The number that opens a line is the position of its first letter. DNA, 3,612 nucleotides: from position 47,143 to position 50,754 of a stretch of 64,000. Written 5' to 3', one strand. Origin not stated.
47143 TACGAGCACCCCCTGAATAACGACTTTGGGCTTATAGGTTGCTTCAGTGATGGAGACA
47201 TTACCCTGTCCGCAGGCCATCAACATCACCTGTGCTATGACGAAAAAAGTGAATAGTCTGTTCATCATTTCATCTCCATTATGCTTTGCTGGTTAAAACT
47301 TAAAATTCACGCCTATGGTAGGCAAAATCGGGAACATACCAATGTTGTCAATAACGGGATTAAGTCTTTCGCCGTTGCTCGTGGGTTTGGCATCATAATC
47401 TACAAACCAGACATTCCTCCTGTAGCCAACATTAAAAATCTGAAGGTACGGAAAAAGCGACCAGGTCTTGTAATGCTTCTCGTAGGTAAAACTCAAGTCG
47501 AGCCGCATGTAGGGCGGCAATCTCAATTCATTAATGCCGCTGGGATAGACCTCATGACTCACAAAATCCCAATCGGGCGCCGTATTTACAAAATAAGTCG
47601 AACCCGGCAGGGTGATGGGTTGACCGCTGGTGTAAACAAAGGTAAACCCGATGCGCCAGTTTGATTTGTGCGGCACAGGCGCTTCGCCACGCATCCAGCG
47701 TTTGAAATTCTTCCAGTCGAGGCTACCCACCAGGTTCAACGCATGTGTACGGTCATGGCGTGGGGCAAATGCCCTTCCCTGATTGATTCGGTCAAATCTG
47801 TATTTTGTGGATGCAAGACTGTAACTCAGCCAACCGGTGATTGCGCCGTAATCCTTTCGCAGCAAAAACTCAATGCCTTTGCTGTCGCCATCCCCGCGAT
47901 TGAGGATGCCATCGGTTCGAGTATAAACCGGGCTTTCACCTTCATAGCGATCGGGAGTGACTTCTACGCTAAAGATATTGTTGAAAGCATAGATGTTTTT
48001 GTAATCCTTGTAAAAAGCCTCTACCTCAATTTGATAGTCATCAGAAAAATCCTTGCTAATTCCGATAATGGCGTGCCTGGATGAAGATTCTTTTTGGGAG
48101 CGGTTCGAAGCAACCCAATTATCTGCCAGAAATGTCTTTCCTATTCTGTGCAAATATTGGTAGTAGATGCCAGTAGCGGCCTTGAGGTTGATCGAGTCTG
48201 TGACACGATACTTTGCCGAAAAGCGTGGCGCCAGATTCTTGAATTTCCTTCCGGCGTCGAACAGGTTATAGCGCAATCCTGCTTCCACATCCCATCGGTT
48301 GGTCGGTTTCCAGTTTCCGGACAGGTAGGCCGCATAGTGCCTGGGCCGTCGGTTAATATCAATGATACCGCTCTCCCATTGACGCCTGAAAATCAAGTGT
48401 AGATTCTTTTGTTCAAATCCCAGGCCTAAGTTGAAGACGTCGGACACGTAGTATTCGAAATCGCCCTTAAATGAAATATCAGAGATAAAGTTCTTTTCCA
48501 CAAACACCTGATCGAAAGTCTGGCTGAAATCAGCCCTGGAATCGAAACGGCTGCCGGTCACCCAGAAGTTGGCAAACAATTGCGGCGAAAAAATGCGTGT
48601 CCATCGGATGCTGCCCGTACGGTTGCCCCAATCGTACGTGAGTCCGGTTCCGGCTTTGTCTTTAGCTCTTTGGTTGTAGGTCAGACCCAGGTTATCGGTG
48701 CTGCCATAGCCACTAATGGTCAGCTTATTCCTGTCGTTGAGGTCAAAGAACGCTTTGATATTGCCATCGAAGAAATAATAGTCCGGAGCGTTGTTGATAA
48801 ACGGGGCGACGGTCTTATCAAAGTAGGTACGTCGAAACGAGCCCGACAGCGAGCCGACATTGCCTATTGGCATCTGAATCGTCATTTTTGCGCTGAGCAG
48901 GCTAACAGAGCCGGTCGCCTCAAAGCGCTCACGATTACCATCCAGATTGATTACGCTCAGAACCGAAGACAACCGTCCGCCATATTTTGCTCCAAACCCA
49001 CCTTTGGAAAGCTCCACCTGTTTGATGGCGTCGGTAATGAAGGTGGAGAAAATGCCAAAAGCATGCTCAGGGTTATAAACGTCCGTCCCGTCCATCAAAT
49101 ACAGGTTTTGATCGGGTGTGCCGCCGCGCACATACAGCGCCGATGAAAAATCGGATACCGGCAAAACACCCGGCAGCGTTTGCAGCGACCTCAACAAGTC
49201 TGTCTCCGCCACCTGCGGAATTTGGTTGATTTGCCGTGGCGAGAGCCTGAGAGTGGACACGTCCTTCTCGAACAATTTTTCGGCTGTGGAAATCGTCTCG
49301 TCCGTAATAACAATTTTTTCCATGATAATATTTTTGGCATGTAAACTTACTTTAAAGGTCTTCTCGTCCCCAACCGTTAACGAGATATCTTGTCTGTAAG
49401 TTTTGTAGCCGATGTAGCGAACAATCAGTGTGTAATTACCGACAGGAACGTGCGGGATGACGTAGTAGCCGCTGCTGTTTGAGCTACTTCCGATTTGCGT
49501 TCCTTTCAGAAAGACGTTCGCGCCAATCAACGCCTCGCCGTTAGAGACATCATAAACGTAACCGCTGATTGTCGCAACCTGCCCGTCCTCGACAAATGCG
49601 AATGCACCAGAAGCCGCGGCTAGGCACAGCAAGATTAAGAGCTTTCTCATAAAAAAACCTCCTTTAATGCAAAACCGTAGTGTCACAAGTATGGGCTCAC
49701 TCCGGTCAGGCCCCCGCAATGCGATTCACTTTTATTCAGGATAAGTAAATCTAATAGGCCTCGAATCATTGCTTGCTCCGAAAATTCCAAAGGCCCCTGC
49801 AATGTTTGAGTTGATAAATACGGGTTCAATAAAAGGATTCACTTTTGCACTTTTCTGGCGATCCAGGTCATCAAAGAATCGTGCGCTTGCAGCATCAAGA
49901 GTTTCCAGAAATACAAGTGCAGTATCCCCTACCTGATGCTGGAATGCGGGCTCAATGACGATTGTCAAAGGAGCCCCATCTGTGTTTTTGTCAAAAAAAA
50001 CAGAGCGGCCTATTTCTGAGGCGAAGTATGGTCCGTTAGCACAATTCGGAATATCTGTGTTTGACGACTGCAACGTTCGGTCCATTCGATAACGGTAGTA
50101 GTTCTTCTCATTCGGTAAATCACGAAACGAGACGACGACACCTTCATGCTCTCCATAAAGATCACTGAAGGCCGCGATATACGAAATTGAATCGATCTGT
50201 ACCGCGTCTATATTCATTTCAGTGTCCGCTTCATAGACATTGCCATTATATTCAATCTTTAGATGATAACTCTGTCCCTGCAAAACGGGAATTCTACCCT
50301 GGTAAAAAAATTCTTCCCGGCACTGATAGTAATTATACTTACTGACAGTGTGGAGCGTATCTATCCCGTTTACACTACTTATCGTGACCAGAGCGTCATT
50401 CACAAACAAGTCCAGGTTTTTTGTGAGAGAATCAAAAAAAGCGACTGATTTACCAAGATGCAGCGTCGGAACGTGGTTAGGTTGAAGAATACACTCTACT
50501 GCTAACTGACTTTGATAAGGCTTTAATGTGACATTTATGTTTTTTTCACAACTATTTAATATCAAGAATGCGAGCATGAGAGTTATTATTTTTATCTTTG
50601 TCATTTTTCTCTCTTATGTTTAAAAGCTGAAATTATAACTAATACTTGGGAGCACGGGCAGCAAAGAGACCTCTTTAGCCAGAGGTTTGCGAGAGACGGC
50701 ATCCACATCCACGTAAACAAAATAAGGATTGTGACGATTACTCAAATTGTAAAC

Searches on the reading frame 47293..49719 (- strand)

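Call 20: search_protein_families(library=pfam, proteins=[window:47293-49719:-], max_evalue=0.001)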
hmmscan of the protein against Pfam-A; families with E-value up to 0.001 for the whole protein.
window:47293-49719:- (808 aa): 6 families
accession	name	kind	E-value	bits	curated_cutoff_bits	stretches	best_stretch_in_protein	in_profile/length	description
PF13715.12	CarbopepD_reg_2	-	4.7e-21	75.1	32.2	1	51-138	1-88/88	CarboxypepD_reg-like domain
PF13620.12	CarboxypepD_reg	-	1.3e-16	61.1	32.3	1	50-126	1-81/82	Carboxypeptidase regulatory-like domain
PF00593.30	TonB_dep_Rec_b-barrel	-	1.7e-15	58.3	27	1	309-755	16-429/436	TonB dependent receptor-like, beta-barrel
PF07715.20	Plug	-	3.6e-10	40.7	23.9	1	166-249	16-102/107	TonB-dependent Receptor Plug Domain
PF25183.1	OMP_b-brl_4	-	6.2e-06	25.3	30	0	493-545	435-487/838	Outer membrane beta barrel domain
PF08308.17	PEGA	-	0.00057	20.2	20.8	0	66-127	12-66/71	PEGA domain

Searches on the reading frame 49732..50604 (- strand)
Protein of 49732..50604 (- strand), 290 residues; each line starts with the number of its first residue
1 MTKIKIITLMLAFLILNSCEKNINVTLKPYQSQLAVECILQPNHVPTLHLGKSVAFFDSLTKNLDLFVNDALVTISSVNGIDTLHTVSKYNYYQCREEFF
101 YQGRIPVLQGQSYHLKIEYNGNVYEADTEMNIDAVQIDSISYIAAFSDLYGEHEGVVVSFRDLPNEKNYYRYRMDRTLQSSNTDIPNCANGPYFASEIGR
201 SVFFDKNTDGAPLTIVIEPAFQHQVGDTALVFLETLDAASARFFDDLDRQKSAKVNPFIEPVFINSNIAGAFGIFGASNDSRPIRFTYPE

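Call 20: search_protein_families(library=pfam, proteins=[window:49732-50604:-], max_evalue=0.001)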
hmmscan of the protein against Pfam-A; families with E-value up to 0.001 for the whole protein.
window:49732-50604:- (290 aa): 1 family
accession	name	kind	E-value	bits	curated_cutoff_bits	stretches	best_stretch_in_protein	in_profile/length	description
PF14054.11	DUF4249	-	2.6e-25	89.9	28.5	1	22-281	3-266/269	Domain of unknown function (DUF4249)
